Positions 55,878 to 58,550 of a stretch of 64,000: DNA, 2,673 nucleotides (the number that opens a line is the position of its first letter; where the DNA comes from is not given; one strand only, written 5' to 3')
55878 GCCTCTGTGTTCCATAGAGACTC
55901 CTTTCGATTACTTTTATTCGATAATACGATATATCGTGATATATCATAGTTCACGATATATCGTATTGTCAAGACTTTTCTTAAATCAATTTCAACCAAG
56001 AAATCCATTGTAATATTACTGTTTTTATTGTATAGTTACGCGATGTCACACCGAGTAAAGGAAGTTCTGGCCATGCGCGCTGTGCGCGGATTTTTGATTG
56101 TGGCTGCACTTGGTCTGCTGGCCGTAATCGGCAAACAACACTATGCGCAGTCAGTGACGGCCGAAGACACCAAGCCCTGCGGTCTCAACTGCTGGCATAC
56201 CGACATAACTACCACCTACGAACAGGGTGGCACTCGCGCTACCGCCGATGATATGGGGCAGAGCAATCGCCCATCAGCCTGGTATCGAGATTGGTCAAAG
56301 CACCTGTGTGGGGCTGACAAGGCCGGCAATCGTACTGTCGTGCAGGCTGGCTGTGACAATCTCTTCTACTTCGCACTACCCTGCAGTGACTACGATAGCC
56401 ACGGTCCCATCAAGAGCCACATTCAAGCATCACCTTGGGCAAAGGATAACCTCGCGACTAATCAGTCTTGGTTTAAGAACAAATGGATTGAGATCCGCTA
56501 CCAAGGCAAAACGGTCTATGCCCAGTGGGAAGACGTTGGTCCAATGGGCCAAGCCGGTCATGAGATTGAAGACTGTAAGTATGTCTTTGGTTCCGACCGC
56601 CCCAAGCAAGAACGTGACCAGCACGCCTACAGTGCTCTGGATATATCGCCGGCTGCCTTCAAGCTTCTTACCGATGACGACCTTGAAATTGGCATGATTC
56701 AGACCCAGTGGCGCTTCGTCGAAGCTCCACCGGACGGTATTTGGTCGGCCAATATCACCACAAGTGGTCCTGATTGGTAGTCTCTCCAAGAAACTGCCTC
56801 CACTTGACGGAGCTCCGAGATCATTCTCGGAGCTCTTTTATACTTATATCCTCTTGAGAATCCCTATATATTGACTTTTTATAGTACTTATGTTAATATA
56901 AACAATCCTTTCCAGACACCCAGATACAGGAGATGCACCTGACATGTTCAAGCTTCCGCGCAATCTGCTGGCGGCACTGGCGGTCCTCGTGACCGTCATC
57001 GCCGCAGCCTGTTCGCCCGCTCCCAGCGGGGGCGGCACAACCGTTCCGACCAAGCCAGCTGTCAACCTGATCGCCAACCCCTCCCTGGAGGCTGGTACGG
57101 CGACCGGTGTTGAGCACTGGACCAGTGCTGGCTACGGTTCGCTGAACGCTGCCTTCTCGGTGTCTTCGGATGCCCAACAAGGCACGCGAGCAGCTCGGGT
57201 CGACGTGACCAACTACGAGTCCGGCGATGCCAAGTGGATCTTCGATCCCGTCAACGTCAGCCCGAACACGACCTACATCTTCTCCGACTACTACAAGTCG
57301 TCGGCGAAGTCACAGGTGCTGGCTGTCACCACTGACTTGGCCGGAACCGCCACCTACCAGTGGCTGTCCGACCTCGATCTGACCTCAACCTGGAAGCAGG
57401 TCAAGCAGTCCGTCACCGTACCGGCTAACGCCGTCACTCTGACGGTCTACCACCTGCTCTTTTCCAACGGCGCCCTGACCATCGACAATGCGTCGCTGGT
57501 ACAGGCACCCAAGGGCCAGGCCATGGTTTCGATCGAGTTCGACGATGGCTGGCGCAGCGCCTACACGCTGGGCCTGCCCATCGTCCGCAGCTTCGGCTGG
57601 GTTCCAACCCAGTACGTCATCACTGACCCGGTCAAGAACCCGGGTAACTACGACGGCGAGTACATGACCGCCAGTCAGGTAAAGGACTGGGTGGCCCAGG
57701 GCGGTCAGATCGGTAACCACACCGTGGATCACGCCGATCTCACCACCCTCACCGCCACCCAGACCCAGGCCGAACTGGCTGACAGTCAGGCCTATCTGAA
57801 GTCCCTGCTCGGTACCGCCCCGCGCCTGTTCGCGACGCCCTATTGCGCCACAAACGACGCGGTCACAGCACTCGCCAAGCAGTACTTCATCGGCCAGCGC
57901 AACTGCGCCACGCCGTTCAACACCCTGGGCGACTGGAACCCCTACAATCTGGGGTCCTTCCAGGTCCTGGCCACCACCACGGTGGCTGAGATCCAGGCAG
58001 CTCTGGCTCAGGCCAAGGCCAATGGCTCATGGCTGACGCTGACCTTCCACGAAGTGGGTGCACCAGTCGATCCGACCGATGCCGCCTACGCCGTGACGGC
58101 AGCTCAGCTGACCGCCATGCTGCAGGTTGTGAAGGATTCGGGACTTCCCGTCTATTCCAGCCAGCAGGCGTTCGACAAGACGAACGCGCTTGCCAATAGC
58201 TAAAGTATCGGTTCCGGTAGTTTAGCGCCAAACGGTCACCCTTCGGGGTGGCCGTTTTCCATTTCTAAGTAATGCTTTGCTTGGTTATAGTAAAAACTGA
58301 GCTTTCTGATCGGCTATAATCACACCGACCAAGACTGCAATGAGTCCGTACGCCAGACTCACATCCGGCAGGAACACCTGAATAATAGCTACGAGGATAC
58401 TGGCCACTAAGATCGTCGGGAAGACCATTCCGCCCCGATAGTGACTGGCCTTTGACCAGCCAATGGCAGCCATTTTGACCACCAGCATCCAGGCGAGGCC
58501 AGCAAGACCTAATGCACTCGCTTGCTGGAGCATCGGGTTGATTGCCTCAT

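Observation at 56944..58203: High-GC polysaccharide-deacetylase lipoprotein: candidate horizontal acquisition from an actinobacterial donor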

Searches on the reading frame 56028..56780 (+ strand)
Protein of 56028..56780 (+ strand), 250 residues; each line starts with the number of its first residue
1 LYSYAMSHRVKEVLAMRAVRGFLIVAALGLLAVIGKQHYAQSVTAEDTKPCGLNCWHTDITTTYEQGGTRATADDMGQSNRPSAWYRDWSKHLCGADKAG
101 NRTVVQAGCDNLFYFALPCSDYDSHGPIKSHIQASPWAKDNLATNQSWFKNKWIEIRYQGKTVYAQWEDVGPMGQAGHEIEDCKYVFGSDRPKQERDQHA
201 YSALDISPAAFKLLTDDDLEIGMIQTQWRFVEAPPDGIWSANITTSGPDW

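Call 14: search_protein_families(library=pfam, proteins=[window:56028-56780:+], max_evalue=0.01)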
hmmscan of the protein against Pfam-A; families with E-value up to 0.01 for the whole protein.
window:56028-56780:+ (250 aa): 0 families

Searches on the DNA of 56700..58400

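Call 89: search_rna_families(source=window, start=56700, end=58400, threshold=evalue, max_evalue=1)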
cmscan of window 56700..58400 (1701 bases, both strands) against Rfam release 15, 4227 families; matches with E-value up to 1: 1.
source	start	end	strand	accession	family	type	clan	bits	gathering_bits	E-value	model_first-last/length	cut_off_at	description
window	57669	57780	-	RF03458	mir-766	Gene; miRNA;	-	28.2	110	0.00085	1-108/108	no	mir-766 microRNA precursor family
